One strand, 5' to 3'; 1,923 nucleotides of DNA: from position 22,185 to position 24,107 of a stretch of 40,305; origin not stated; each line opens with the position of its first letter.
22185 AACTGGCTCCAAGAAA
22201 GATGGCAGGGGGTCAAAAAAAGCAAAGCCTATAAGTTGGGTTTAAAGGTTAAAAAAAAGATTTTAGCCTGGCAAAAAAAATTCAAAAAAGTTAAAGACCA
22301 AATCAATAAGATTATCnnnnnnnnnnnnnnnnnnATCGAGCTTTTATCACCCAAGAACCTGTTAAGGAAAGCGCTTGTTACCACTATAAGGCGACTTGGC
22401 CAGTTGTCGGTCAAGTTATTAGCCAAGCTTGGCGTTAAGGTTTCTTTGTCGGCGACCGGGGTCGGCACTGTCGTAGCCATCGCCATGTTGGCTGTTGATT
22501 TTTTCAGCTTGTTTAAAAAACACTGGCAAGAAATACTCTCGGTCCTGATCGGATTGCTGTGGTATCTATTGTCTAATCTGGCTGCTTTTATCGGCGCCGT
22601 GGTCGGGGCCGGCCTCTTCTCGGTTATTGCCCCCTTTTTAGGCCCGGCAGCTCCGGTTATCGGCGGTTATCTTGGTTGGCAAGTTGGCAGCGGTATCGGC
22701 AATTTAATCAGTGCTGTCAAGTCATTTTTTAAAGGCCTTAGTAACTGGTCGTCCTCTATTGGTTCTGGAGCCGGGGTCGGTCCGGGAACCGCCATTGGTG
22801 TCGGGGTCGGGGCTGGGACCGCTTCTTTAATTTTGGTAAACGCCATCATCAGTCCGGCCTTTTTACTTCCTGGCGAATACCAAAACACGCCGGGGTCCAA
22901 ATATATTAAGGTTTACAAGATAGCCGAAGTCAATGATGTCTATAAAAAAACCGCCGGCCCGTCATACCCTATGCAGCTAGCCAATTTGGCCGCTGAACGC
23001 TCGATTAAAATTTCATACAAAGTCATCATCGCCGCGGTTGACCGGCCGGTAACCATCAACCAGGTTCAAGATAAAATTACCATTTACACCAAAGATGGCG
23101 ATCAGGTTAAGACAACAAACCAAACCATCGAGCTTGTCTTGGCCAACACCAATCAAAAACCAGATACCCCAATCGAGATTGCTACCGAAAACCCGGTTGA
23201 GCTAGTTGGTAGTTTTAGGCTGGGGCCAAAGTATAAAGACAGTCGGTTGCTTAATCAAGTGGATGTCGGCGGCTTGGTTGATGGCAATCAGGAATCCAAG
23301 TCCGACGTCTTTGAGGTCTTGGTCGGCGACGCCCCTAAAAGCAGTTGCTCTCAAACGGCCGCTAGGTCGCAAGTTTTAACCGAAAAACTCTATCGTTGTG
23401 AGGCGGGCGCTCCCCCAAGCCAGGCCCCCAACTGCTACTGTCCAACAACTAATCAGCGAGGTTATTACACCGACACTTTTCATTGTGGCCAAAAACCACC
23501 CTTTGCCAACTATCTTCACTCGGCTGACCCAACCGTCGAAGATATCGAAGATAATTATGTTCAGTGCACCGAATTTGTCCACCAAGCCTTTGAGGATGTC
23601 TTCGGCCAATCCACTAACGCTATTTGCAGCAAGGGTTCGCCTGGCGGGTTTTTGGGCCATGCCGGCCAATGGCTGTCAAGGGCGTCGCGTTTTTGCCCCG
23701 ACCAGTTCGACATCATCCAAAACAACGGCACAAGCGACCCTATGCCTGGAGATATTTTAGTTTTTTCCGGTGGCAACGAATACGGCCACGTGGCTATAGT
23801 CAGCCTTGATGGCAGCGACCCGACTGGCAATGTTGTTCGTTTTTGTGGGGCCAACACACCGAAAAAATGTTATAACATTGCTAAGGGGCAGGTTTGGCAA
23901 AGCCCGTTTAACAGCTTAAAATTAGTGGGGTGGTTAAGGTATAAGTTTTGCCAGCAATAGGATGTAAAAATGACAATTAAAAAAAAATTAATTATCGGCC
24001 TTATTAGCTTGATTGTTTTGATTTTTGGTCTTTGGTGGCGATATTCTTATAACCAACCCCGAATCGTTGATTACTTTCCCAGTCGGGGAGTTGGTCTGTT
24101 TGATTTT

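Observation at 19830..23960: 1376-aa protein with a large cytoplasmic region, a Gly-rich membrane block and an extracellular CHAP hydrolase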

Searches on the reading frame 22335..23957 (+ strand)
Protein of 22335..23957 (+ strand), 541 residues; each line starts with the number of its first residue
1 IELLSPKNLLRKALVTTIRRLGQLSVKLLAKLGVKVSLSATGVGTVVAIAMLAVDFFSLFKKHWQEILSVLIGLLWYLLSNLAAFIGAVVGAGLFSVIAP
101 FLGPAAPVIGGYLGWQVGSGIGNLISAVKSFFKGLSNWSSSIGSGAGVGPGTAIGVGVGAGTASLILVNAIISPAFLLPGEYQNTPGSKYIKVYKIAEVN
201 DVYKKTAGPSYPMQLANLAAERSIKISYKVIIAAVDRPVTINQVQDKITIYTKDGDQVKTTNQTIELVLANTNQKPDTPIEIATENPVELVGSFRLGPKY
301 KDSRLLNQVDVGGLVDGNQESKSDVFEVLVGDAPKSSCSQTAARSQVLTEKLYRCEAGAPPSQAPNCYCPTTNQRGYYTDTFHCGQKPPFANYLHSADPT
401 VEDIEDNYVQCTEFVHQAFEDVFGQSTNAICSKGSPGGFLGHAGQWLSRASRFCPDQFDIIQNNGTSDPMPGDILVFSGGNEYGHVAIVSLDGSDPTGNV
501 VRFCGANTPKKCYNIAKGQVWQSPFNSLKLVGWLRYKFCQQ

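Call 61: search_solved_structures(query=A4, max_evalue=1)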
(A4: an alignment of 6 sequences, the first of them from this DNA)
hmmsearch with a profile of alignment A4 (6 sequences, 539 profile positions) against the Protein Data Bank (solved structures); distinct sequences matched with E-value up to 1: 16.
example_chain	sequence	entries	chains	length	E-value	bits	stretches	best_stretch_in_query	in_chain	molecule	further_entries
4csh_A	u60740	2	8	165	0.0016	20.5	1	434-493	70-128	LYSK | ORF30/ORF32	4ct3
4olk_A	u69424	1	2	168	0.0017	20.4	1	434-493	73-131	Endolysin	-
11cg_A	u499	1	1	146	0.0041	19.1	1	406-491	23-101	CHAP domain of lysin L2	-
11cf_A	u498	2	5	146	0.0057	18.6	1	406-500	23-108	Probable cell wall hydrolase LytN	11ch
11ci_A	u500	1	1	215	0.0075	18.2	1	397-500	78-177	Probable cell wall hydrolase LytN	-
3a2z_A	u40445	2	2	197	0.03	16.3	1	455-507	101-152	Bifunctional glutathionylspermidine synthetase/amidase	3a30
3a2y_A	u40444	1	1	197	0.04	15.9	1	455-507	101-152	Bifunctional glutathionylspermidine synthetase/amidase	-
6vhi_A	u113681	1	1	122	0.12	14.3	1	458-502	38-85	Protein ILRUN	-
9r6w_AAA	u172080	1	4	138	0.17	13.8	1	440-491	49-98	Peptidoglycan hydrolase PcsB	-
9r7g_A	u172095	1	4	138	0.18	13.7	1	440-491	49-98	Peptidoglycan hydrolase PcsB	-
2io7_A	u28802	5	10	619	0.2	13.6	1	455-507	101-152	Bifunctional glutathionylspermidine synthetase/amidase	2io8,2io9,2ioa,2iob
3o98_A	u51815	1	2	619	0.22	13.4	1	455-507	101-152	Bifunctional glutathionylspermidine synthetase/amidase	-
8h1i_A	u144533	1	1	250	0.48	12.3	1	438-488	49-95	Endolysin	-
8xyf_A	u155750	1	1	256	0.5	12.2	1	438-488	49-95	Endolysin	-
3poh_A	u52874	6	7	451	0.65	11.8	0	191-300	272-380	Endo-beta-N-acetylglucosaminidase F1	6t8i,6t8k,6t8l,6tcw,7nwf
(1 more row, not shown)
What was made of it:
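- The CHAP domain is distantly similar to PcsB (call 61). Weak profile hits to the Gsp amidase (E=0.03, call 61).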

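Call 68: predict_structure(alignment_id=A4)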
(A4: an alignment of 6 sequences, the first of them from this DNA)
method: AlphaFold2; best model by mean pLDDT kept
length: 541 residues; sequences in the alignment: 6
mean_pLDDT: 60.8   pTM: 0.48
mean pLDDT of the five models: 60.8, 59.9, 58.2, 58.0, 57.4
residues with pLDDT >= 90: 38; 70-90: 205; 50-70: 79; < 50: 219
segments of 3 or more residues with pLDDT < 50: 1-56, 58-60, 62-100, 102-187, 201-211, 255-262, 394-404, 493-496
pLDDT, mean of each block of 10 residues (from residue 1): 34 45 41 35 38 47 47 43 43 41 40 37 33 29 23 21 22 25 45 69 36 73 80 85 80 53 62 75 85 82 79 82 74 69 78 67 66 57 57 46 56 88 84 75 90 90 89 90 84 59 81 85 87 86 53
secondary structure, 60 per line:
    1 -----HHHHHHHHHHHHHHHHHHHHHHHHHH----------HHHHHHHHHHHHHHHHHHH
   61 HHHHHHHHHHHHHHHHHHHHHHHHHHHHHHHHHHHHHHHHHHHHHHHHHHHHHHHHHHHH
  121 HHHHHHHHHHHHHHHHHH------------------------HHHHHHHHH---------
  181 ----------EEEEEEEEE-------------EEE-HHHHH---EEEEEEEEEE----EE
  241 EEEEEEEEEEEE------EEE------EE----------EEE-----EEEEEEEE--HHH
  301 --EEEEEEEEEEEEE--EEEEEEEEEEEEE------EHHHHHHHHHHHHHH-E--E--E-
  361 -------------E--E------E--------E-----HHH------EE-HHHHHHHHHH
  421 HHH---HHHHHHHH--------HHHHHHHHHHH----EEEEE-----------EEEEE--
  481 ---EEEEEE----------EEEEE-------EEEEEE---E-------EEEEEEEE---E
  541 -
elements in order: H6-31 H42-138 H163-171 E191-199 E213-215 H217-221 E225-234 E239-252 E259-261 E280-282 E288-295 E303-315 E318-330 H338-351 H411-423 H427-434 H443-453 E458-462 E474-478 E484-489 E500-504 E512-517 E529-536
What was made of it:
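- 22425..22877 (+): Gly-rich hydrophobic (TM) block, aa 866-1016. Firm segments at about 871-893, 902-922, 923-945 and 988-1013; marginal segment at 946-966. AF2 is uninformative here, pLDDT 20-47 (call 68).
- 22902..23339 (+): Beta-sandwich (Ig-like) spacer domain, about aa 1025-1170. AF2 pLDDT 70-85, all-beta (call 68).
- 23550..23957 (+): CHAP domain, aa 1241-1376. Cys1246 at 23565-23567; His1320 at 23787-23789. Invariant N1342 (23853-23855) is the likely third polar residue. AF2 pLDDT 84-90 (call 68).
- AF2 gives no usable model of the block (call 68). The stalk is short (one ~150-aa beta-sandwich plus a ~70-aa linker, call 68) and the protein keeps a multi-helix anchor.
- Tried and rejected: AF2 confidence is too low to read (call 68).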

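Call 71: fold_search(model_id=the predicted structure, library=pdb)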
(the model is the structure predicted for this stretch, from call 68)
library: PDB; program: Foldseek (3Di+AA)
matches with E <= 10: 1682; with E <= 0.001: 22
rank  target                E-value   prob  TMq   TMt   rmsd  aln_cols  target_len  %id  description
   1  5fqg_A                4.6e-06  1.00  0.17  0.16  19.5       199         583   12  The details of glycolipid glycan hydrolysis by the structural analysis of a family 123 glycoside hydrolase from Clostr (released 2016-03-30)
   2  5fr0                  5.8e-06  1.00  0.17  0.16  17.7       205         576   14  The details of glycolipid glycan hydrolysis by the structural analysis of a family 123 glycoside hydrolase from Clostrid (released 2016-03-30)
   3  8k2j                  7.2e-06  1.00  0.17  0.17  17.6       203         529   11  Crystal structure of Group 3 Oligosaccharide/Monosaccharide-releasing beta-N-acetylgalactosaminidase NgaDssm, apo form (released 2024-04-24)
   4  5fqe_A                9.6e-06  1.00  0.16  0.16  19.1       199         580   14  The details of glycolipid glycan hydrolysis by the structural analysis of a family 123 glycoside hydrolase from Clostr (released 2016-03-30)
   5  5fqe_B                1.2e-05  1.00  0.15  0.15   5.5       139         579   14  The details of glycolipid glycan hydrolysis by the structural analysis of a family 123 glycoside hydrolase from Clostr (released 2016-03-30)
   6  5fqh_A                1.4e-05  1.00  0.17  0.17  17.8       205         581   14  The details of glycolipid glycan hydrolysis by the structural analysis of a family 123 glycoside hydrolase from Clostr (released 2016-03-30)
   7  5fqf_A                1.7e-05  1.00  0.17  0.16  16.7       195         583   13  The details of glycolipid glycan hydrolysis by the structural analysis of a family 123 glycoside hydrolase from Clostr (released 2016-03-30)
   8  8k2g_A                2.3e-05  1.00  0.17  0.18  14.2       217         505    9  Crystal structure of Group 1 Oligosaccharide-releasing beta-N-acetylgalactosaminidase NgaCa from Cohnella abietis, apo (released 2024-04-24)
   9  8k2h_B                4.7e-05  1.00  0.15  0.15  13.4       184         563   12  Crystal structure of Group 2Oligosaccharide/Monosaccharide-releasing beta-N-acetylhexosaminidase NgaAt from Arabidopsi (released 2024-04-24)
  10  8k2f                  5.9e-05  1.00  0.17  0.19  10.5       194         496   11  Crystal structure of Group 1 oligosaccharide-releasing beta-N-acetylgalactosaminidase NgaCa from Cohnella abietis, apo 1 (released 2024-04-24)
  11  5l7v_B                7.1e-05  1.00  0.14  0.13  18.6       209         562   12  Crystal Structure of BvGH123 with bond transition state analog Galthiazoline. (released 2017-03-22)
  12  8k2h_A                7.9e-05  1.00  0.17  0.17   7.6       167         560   11  Crystal structure of Group 2Oligosaccharide/Monosaccharide-releasing beta-N-acetylhexosaminidase NgaAt from Arabidopsi (released 2024-04-24)
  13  5l7u_B                7.9e-05  1.00  0.14  0.14  18.5       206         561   12  Crystal structure of BvGH123 with bound GalNAc (released 2017-03-22)
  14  5l7u_A                9.4e-05  1.00  0.17  0.16  14.8       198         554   12  Crystal structure of BvGH123 with bound GalNAc (released 2017-03-22)
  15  4ph8_A                1.2e-04  1.00  0.17  0.47   5.4       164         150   12  Crystal structure of AggA, the major subunit of aggregative adherence fimbriae type I (AAF/I) from the Escherichia col (released 2014-10-01)
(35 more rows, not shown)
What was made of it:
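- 22902..23339 (+): Foldseek finds beta-sandwich domains, with the GH123 N-terminal domain at E=5e-6 plus adhesin repeat domains (call 71).
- AF2 pLDDT is 84-90 for CHAP and 70-85 for the beta-sandwich (call 68), which has Ig-like Foldseek hits (call 71). The Ig-like beta-sandwich resembles surface-protein domains (call 71).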

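Call 75: search_protein_families(library=phrogs, alignment_id=A4, max_evalue=0.1)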
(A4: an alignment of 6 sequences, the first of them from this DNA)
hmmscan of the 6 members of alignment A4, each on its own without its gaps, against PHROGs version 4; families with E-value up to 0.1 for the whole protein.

A. member 1, seq(541 aa): 6 families
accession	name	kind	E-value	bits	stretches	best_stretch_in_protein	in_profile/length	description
phrog_8781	-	lysis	1.4e-07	32.7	1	452-490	61-101/178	endolysin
phrog_7887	-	lysis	7.4e-05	23.5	1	440-494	46-100/238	endolysin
phrog_635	-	lysis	0.0013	18.7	1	455-490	62-99/463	endolysin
phrog_167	-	tail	0.0013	17.5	1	42-189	589-721/1555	tail length tape measure protein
phrog_7470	-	lysis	0.013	15.3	1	410-490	28-104/532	amidase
phrog_329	-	tail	0.051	12.7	1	408-493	560-624/949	minor tail protein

B. families by the number of members that match (of 6 scanned): 12 families
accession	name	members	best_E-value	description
phrog_8781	-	5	4.1e-10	endolysin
phrog_7887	-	4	7.4e-07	endolysin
phrog_329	-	4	0.0017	minor tail protein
phrog_635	-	3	2.1e-05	endolysin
phrog_7470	-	3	0.00029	amidase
phrog_489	-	2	5.9e-05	endolysin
phrog_167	-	1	0.0013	tail length tape measure protein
phrog_8577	-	1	0.0015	endolysin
phrog_759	-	1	0.0071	tail associated cell-wall hydrolase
phrog_9225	-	1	0.026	-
phrog_28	-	1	0.031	tail length tape measure protein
phrog_2134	-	1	0.033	-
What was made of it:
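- Closest known: Phage tape-measure proteins with hydrophobic Gly-rich segments and lysin domains. Different: The hits are sporadic, one of six family members per PHROG (call 75).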

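Call 82: search_solved_structures(query=A4, max_evalue=0.01, show_alignments=5)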
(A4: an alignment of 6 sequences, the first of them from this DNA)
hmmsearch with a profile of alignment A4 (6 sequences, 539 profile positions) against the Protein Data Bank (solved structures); distinct sequences matched with E-value up to 0.01: 5.
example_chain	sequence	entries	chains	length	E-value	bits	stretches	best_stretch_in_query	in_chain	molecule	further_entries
4csh_A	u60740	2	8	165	0.0016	20.5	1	434-493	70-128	LYSK | ORF30/ORF32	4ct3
4olk_A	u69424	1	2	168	0.0017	20.4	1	434-493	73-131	Endolysin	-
11cg_A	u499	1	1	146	0.0041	19.1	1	406-491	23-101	CHAP domain of lysin L2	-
11cf_A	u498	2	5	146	0.0057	18.6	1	406-500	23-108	Probable cell wall hydrolase LytN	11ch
11ci_A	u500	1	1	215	0.0075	18.2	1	397-500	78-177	Probable cell wall hydrolase LytN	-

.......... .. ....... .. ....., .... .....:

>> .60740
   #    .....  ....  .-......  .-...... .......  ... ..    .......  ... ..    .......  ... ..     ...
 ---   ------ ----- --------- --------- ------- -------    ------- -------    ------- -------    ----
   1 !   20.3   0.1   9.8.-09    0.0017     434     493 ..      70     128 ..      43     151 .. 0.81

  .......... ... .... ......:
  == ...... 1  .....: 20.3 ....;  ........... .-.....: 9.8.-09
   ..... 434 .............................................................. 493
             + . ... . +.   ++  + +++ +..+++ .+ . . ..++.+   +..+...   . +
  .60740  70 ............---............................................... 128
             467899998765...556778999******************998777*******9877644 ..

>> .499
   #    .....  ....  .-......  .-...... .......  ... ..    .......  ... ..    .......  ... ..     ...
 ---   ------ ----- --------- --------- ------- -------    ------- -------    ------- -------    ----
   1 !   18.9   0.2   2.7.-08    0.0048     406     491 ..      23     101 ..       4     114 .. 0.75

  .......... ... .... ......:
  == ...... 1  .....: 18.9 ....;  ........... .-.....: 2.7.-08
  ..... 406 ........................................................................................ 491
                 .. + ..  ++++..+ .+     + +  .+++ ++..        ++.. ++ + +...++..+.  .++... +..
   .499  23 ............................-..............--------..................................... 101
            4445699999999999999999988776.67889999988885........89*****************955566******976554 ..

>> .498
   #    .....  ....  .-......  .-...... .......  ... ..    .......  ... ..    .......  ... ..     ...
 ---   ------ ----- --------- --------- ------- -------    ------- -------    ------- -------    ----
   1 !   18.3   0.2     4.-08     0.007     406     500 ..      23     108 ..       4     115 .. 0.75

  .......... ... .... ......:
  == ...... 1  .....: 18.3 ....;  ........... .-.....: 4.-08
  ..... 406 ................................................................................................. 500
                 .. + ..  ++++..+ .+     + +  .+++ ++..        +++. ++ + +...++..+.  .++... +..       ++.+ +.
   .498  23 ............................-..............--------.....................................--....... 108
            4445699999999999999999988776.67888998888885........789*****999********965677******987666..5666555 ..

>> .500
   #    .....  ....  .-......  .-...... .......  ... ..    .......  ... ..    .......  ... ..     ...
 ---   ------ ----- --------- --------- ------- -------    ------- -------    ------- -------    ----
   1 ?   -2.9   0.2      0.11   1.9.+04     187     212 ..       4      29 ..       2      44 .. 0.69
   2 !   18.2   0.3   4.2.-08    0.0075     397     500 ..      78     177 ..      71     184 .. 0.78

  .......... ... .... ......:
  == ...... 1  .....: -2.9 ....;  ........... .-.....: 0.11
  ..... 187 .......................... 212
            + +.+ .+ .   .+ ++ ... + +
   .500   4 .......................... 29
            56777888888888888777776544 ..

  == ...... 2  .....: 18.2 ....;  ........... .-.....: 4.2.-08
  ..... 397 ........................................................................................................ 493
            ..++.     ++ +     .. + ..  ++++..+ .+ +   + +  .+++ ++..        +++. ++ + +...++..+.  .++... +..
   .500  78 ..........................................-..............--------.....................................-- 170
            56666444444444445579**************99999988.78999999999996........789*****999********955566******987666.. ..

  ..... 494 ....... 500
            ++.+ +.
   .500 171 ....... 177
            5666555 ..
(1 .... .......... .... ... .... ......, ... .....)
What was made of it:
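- Checked: A family profile aligns 'YiqCtefv' onto the 'wQCfdlv' Cys motif and 'yGHvgiv' onto the 'YGHTAIV' His motif of solved CHAP domains (LytN, lysin L2); LysK matches over the His-side stretch only (call 82).
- The closest solved CHAP domains are wall hydrolases (call 82).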

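Call 104: find_related_loci(query=A3, collection=metagenome_contigs, flank=10000)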
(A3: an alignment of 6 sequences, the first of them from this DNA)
Query A3 (541 aa) in metagenome_contigs; peptide patterns used: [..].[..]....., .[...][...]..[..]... (x = any residue, [..] = any of these).
479 stretches matched a pattern; 11 encode a relative of the query (tblastn E <= 1e-3); 11 distinct loci.
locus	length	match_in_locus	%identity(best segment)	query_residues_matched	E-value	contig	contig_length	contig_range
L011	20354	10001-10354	30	410-534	2e-7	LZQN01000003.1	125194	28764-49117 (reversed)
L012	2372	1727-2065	31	410-535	4e-7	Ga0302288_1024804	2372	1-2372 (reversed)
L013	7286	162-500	31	410-535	8e-7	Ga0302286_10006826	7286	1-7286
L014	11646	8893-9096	35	410-490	1e-6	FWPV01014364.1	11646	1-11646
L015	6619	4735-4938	32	410-490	1e-6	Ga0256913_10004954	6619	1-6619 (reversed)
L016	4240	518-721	31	410-490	6e-6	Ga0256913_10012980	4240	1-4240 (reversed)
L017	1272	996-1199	30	410-490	5e-6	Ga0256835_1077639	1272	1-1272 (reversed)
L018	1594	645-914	29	377-490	5e-6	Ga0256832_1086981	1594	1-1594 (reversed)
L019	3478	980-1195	37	463-535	6e-6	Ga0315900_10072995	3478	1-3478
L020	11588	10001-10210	31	407-490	1e-5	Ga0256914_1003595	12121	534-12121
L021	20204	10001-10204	33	410-490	2e-5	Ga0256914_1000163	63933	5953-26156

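Call 132: fold_search(model_id=the predicted structure, library=viral)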
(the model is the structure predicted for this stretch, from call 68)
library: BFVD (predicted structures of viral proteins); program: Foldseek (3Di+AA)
matches with E <= 10: 718; with E <= 0.001: 4
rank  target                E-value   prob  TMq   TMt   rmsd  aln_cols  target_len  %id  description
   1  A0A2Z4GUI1            4.2e-05  1.00  0.15  0.36  15.4       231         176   11  (no name in the UniProt tables at hand)
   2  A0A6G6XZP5            1.5e-04  1.00  0.15  0.42   9.7       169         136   11  (no name in the UniProt tables at hand)
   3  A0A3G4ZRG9            9.0e-04  0.96  0.13  0.30  13.2       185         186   12  Uncharacterized protein [Dasosvirus sp.]
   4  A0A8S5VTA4            9.5e-04  1.00  0.15  0.10  11.9       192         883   12  (no name in the UniProt tables at hand)
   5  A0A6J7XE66            1.1e-03  0.93  0.13  0.11  21.6       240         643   11  Uncharacterized protein [uncultured Caudovirales phage]
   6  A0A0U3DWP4            1.1e-03  0.97  0.13  0.33  16.6       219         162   12  Uncharacterized protein [Pseudomonas phage SM1]
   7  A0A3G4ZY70            1.2e-03  0.92  0.14  0.10  18.2       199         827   12  Uncharacterized protein [Gaeavirus sp.]
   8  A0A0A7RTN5            1.3e-03  0.91  0.13  0.25  19.9       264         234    9  (no name in the UniProt tables at hand)
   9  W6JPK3                1.7e-03  0.90  0.11  0.13   9.0       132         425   11  Fusolin like protein [Alphaentomopoxvirus acuprea]
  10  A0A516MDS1            2.1e-03  0.97  0.13  0.33   6.6       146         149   10  (no name in the UniProt tables at hand)
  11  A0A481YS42            2.4e-03  0.95  0.15  0.38   7.2       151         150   10  Uncharacterized protein [Marseillevirus LCMAC101]
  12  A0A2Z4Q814            3.3e-03  0.94  0.13  0.39  25.8       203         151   14  (no name in the UniProt tables at hand)
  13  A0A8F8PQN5            3.3e-03  0.30  0.14  0.13  20.9       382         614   10  Signal transducer and activator of transcription [Clandestinovirus]
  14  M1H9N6                3.5e-03  0.72  0.13  0.20  22.4       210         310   11  (no name in the UniProt tables at hand)
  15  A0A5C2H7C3            4.0e-03  0.96  0.14  0.34  13.6       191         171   12  Uncharacterized protein [Sinorhizobium phage ort11]
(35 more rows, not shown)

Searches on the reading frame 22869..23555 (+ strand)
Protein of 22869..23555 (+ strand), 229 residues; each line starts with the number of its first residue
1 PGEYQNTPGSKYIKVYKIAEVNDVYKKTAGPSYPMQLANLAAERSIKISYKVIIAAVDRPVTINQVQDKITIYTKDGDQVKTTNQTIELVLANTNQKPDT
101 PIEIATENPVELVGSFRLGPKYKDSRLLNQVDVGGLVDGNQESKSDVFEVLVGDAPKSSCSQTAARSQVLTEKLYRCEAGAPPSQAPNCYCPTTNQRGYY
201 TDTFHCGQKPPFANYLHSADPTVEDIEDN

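Call 50: find_homologous_proteins(query=A2, max_evalue=0.001)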
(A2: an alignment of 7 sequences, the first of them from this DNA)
Query A2 (7 sequences) (229 aa, profile of the alignment): 1 proteins with E <= 0.001 among 2766 candidates.
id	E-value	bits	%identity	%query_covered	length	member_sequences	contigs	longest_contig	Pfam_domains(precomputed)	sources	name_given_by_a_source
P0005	3.9e-96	339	31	97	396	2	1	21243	PF05257.23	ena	-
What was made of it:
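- Tried and rejected: A search with the mid-domain profile returned only the fragment P0005 (call 50).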
